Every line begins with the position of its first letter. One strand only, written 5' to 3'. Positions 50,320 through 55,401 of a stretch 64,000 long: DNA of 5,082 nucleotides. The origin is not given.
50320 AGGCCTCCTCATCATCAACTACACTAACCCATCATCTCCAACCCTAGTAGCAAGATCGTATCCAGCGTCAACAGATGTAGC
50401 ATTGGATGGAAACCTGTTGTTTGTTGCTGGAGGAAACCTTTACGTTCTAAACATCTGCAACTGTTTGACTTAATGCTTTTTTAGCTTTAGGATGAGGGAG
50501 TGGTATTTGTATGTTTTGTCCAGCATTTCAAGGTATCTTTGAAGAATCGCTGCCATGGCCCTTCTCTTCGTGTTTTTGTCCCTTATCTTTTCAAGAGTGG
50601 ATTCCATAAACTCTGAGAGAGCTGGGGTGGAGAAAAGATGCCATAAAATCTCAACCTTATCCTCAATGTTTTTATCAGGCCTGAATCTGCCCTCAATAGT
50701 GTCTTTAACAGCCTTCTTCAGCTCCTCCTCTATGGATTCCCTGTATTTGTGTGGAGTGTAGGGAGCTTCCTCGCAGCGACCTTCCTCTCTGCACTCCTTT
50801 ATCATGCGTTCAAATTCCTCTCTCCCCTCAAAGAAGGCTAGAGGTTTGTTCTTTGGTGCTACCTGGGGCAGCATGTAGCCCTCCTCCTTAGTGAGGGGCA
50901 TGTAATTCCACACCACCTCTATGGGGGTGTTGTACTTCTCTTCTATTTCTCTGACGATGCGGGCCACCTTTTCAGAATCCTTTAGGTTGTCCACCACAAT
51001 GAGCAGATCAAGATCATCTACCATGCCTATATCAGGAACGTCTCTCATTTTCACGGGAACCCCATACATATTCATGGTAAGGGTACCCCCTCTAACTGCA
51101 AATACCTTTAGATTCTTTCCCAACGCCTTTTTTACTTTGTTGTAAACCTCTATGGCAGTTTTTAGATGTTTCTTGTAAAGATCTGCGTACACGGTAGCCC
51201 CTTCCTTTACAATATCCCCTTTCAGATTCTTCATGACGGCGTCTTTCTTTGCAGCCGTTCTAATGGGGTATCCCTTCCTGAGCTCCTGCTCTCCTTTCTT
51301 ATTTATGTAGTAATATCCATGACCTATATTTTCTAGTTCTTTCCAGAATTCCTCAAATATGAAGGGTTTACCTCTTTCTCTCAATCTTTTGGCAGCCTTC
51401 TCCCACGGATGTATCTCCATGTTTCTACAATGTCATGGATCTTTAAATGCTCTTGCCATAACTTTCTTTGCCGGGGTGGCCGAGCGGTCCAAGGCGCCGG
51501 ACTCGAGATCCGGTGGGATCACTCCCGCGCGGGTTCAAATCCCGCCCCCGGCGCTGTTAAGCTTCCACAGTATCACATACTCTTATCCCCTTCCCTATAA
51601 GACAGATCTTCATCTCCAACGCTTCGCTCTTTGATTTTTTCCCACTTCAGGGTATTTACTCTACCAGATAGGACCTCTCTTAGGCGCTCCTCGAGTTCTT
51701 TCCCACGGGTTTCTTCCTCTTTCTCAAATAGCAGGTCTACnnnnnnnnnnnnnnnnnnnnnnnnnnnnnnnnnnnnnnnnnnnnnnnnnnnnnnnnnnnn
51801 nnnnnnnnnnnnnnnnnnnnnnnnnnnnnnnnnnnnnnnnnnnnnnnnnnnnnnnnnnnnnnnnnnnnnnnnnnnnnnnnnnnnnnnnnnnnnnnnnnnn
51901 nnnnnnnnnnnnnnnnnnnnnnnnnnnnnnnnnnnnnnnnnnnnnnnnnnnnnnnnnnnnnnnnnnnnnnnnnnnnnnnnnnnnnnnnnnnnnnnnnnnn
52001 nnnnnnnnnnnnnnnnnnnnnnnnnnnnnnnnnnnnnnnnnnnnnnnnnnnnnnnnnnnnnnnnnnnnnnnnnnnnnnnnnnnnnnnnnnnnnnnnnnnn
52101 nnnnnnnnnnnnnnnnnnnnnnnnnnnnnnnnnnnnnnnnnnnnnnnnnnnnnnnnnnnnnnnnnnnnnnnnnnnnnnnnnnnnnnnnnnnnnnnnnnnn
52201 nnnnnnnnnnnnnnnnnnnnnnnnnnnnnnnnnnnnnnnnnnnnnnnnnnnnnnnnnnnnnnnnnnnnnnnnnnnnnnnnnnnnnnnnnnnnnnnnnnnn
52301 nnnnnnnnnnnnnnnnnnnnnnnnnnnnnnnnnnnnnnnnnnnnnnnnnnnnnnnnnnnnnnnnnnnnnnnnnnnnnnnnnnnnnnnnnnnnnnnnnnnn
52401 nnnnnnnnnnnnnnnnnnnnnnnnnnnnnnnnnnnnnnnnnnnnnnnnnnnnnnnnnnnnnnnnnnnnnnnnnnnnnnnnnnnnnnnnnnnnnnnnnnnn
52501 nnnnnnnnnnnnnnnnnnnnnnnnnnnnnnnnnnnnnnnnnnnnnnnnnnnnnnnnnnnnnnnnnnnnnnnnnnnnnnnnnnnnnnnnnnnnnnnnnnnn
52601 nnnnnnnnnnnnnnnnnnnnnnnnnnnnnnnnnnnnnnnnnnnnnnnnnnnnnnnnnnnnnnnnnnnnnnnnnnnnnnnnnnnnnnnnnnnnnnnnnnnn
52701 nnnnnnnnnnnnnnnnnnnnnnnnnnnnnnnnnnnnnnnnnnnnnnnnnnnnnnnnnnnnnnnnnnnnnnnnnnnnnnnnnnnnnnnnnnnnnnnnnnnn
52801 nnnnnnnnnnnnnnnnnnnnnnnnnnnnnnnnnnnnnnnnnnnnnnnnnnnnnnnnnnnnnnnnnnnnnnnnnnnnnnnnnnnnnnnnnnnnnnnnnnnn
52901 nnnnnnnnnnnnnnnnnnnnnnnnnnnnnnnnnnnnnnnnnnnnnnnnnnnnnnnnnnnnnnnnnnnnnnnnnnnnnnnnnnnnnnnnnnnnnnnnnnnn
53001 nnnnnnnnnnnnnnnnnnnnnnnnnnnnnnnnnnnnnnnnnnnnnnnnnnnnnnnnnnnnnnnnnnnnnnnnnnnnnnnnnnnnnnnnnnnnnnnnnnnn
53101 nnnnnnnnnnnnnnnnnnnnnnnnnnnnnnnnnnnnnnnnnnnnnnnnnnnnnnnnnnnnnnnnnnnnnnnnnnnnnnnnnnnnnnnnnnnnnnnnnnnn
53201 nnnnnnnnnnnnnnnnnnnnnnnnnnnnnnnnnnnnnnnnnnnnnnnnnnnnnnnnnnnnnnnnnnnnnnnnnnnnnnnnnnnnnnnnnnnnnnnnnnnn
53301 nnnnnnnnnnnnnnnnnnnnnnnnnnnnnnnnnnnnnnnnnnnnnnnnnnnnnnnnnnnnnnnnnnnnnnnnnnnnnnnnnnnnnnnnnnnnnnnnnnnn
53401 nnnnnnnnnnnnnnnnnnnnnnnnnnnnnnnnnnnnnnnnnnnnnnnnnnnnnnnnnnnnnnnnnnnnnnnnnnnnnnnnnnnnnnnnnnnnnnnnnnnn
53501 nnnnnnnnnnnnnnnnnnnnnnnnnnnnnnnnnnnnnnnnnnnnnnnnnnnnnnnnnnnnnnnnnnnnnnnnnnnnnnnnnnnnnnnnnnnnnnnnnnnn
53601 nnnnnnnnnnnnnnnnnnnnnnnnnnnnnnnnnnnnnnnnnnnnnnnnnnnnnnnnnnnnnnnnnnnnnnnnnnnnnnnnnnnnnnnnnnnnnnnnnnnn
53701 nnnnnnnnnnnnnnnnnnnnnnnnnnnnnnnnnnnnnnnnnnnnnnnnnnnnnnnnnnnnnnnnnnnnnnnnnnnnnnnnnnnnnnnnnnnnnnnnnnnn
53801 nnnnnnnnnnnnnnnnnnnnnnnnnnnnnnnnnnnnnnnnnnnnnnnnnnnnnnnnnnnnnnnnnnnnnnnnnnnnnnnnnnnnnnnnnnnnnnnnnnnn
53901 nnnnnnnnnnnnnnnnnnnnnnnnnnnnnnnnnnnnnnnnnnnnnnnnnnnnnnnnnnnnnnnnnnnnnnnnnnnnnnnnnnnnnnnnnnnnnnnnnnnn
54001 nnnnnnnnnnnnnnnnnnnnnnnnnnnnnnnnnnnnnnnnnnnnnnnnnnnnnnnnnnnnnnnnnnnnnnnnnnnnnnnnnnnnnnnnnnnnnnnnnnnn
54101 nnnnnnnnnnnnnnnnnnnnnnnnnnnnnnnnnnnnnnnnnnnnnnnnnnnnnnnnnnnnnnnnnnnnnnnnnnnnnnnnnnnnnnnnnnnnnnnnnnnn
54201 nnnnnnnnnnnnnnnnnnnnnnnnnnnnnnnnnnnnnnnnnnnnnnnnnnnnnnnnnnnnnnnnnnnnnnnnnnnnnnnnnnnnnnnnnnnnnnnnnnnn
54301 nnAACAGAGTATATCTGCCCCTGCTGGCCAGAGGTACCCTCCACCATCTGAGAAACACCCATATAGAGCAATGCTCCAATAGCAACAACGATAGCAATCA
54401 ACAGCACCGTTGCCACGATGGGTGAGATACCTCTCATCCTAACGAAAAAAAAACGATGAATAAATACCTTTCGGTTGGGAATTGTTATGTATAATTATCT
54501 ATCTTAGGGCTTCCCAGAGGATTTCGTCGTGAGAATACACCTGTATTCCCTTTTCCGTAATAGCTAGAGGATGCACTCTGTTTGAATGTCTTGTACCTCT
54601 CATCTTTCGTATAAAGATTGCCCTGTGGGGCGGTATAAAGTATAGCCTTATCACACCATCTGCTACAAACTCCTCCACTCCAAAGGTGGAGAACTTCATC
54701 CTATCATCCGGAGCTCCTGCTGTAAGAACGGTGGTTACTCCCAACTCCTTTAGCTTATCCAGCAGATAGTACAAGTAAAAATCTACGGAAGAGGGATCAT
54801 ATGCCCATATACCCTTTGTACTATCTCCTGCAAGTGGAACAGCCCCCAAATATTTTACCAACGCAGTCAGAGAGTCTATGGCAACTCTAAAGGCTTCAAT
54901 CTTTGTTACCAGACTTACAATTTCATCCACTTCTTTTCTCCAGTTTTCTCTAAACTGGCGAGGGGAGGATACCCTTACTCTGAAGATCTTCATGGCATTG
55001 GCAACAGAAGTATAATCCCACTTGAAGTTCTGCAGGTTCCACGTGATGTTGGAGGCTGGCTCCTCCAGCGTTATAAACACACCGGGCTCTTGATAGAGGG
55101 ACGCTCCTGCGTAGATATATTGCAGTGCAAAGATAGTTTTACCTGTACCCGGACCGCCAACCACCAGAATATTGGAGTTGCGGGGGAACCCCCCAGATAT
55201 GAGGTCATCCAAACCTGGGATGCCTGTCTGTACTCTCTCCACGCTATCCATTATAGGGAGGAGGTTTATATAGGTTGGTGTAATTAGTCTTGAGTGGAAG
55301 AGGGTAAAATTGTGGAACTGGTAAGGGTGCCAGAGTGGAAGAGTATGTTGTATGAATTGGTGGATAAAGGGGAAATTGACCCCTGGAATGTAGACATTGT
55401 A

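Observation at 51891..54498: Paralogous archaeal class III signal peptide proteins carrying a canonical C-type lectin domain (QPD/KPD)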

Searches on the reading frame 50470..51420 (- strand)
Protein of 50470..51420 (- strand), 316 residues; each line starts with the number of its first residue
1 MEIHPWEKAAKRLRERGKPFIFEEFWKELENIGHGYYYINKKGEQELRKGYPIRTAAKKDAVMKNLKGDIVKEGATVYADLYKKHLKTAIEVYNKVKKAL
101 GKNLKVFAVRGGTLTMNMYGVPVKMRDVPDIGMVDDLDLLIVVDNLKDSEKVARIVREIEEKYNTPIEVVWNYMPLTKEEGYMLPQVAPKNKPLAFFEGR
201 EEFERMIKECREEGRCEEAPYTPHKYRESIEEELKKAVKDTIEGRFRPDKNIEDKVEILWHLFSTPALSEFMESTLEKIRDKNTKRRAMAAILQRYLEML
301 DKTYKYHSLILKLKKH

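Call 3: search_protein_families(library=pfam, proteins=[window:50470-51420:-], max_evalue=1)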
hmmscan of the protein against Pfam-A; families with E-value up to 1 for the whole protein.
window:50470-51420:- (316 aa): 2 families
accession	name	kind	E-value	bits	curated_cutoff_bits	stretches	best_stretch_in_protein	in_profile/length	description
PF22696.2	Putative_PNPOx_2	-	0.15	12.6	27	0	76-110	83-116/129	Pyridoxamine 5'-phosphate oxidase-like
PF09372.15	PRANC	-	0.52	11.1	25.8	0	63-102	23-61/97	PRANC domain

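Call 75: search_protein_families(library=ncbifam, proteins=[window:50470-51420:-], max_evalue=0.001)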
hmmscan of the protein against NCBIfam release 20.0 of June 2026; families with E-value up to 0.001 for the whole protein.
window:50470-51420:- (316 aa): 0 families

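Call 92: search_protein_families(library=padloc, proteins=[window:50470-51420:-], max_evalue=0.001)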
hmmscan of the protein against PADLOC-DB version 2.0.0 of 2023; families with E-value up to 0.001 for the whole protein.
window:50470-51420:- (316 aa): 0 families

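Call 93: search_protein_families(library=phrogs, proteins=[window:50470-51420:-], max_evalue=0.001)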
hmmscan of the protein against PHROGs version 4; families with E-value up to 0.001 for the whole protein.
window:50470-51420:- (316 aa): 0 families

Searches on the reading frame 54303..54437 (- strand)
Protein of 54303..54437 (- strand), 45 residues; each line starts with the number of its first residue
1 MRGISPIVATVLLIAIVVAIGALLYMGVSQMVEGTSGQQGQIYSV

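Call 94: search_solved_structures(query=window:54303-54437:-, max_evalue=10, show_alignments=5)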
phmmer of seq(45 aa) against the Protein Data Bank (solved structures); distinct sequences matched with E-value up to 10: 6.
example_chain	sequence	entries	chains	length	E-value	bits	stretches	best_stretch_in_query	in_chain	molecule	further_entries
8fk7_A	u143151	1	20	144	0.013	19.1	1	2-41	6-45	Flagellin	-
3j1r_A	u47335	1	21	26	0.014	19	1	4-29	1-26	archaeal adhesion filament core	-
5kyh_A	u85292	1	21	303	0.015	19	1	4-39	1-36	Iho670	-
8rey_M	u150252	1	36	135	0.4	14.6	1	4-36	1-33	Flagellin-like protein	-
9myg_A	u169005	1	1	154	0.57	14.1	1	2-41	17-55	Archaeal Type IV pilin N-terminal domain-containing protein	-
8gi2_A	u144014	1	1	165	0.87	13.6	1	2-38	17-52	Natrinema pilin, PilA2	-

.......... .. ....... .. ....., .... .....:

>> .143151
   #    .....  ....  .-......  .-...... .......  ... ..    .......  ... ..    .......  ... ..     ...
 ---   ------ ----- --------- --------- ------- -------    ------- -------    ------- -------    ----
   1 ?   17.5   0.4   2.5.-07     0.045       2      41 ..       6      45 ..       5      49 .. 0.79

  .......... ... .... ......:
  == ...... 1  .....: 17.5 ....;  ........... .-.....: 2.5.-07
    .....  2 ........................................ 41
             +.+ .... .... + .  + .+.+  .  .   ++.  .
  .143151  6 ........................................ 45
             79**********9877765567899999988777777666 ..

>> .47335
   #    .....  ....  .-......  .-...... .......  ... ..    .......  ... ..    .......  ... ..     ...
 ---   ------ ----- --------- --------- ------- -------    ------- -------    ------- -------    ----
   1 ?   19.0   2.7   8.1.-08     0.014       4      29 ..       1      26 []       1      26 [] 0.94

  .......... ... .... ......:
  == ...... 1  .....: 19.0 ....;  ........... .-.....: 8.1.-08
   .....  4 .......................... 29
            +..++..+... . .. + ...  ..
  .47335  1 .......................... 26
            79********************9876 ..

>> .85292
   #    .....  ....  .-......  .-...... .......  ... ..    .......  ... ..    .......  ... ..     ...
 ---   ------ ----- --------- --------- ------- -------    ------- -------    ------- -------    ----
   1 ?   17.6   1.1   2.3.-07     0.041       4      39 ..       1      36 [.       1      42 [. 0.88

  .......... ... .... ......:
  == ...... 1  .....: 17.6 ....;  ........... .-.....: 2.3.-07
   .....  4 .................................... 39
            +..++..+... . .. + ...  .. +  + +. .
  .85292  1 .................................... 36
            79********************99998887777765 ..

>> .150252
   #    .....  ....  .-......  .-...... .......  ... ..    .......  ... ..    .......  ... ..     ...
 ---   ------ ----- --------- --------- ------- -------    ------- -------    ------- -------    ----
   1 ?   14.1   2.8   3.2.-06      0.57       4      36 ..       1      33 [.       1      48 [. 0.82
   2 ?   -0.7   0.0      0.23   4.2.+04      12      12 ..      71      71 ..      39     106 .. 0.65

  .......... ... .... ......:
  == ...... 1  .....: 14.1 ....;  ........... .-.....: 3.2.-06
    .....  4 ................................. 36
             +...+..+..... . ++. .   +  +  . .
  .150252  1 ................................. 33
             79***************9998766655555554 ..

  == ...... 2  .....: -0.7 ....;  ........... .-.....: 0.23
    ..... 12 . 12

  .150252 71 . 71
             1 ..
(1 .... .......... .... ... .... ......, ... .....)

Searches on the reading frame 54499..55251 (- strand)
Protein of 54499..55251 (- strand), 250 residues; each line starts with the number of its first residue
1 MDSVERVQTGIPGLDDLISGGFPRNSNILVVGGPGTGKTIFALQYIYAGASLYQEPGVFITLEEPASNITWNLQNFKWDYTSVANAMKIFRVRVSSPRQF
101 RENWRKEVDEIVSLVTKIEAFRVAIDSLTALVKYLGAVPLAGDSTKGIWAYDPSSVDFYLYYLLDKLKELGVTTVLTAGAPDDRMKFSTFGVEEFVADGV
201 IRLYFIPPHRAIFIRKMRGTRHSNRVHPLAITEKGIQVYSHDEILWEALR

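Call 3: search_protein_families(library=pfam, proteins=[window:54499-55251:-], max_evalue=1)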
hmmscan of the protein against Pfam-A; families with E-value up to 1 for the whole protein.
window:54499-55251:- (250 aa): 10 families
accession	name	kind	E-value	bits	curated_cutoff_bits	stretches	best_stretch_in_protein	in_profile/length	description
PF06745.19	ATPase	-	6.9e-59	199.4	26.6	1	7-242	1-230/231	KaiC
PF13481.12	AAA_25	-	1.2e-06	28.8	27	1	4-132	12-156/195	AAA domain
PF03796.21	DnaB_C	-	0.00035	20.5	27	1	7-70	2-64/255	DnaB-like helicase C terminal domain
PF13479.12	AAA_24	-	0.00038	20.8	27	1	25-179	2-129/195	AAA domain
PF07088.17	GvpD_P-loop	-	0.014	15.7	24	1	27-46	12-31/189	GvpD gas vesicle protein, P-loop domain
PF09848.15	SLFN-g3_helicase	-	0.02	14.6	24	1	27-49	3-25/354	Schlafen group 3, DNA/RNA helicase domain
PF13245.12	AAA_19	-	0.03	14.9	25.1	1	25-43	11-29/134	AAA domain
PF03104.25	DNA_pol_B_exo1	-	0.049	13.5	23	1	61-112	155-205/242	DNA polymerase family B, exonuclease domain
PF01695.23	IstB_IS21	-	0.094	12.6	24.1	1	24-44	91-111/238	IstB-like ATP binding protein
PF00004.35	AAA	-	0.35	11.8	21.2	0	28-42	1-15/131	ATPase family associated with various cellular activities (AAA)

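Call 75: search_protein_families(library=ncbifam, proteins=[window:54499-55251:-], max_evalue=0.001)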
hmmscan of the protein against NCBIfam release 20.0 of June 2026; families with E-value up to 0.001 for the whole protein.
window:54499-55251:- (250 aa): 11 families
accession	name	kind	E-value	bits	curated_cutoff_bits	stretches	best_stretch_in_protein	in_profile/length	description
NF006799.0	PRK09302.1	equivalog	4.6e-46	157.4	408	1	3-238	9-238/515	circadian clock protein KaiC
TIGR03877.1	thermo_KaiC_1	hypoth_equivalog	1.1e-38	133.1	307.25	1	4-241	1-235/238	KaiC domain-containing protein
TIGR03880.1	KaiC_arch_3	hypoth_equivalog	1.2e-38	132.9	249.45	2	10-131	1-119/224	KaiC domain-containing protein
TIGR02655.1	circ_KaiC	equivalog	1.4e-35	122.9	546.25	1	6-240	2-230/484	circadian clock protein KaiC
TIGR03881.1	KaiC_arch_4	hypoth_equivalog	9.7e-31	107.2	247.8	1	5-238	1-228/231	KaiC domain-containing protein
NF004723.0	PRK06067.1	subfamily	9.3e-10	38.4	194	1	4-134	13-144/243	flagellar accessory protein FlaH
TIGR03878.1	thermo_KaiC_2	hypoth_equivalog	2.3e-08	33.7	232.2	1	20-132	31-144/259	KaiC domain-containing protein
NF052589.1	ArlH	equivalog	3.1e-07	30.3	215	1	13-134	8-130/229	archaellum protein ArlH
TIGR00665.1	DnaB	equivalog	0.00017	20.5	385.25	1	4-70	175-240/435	replicative DNA helicase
NF005852.0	PRK07773.1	equivalog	0.00053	18.4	780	1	4-73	197-265/886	replicative DNA helicase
TIGR00416.1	sms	equivalog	0.00067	18.5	403.05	1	3-71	72-139/454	DNA repair protein RadA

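Call 92: search_protein_families(library=padloc, proteins=[window:54499-55251:-], max_evalue=0.001)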
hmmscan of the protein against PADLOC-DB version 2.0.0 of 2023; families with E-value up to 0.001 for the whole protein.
window:54499-55251:- (250 aa): 1 family
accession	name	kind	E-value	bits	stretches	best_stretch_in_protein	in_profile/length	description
PDLC04140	mad8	-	6.6e-05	20.6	1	21-65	23-67/314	mads_8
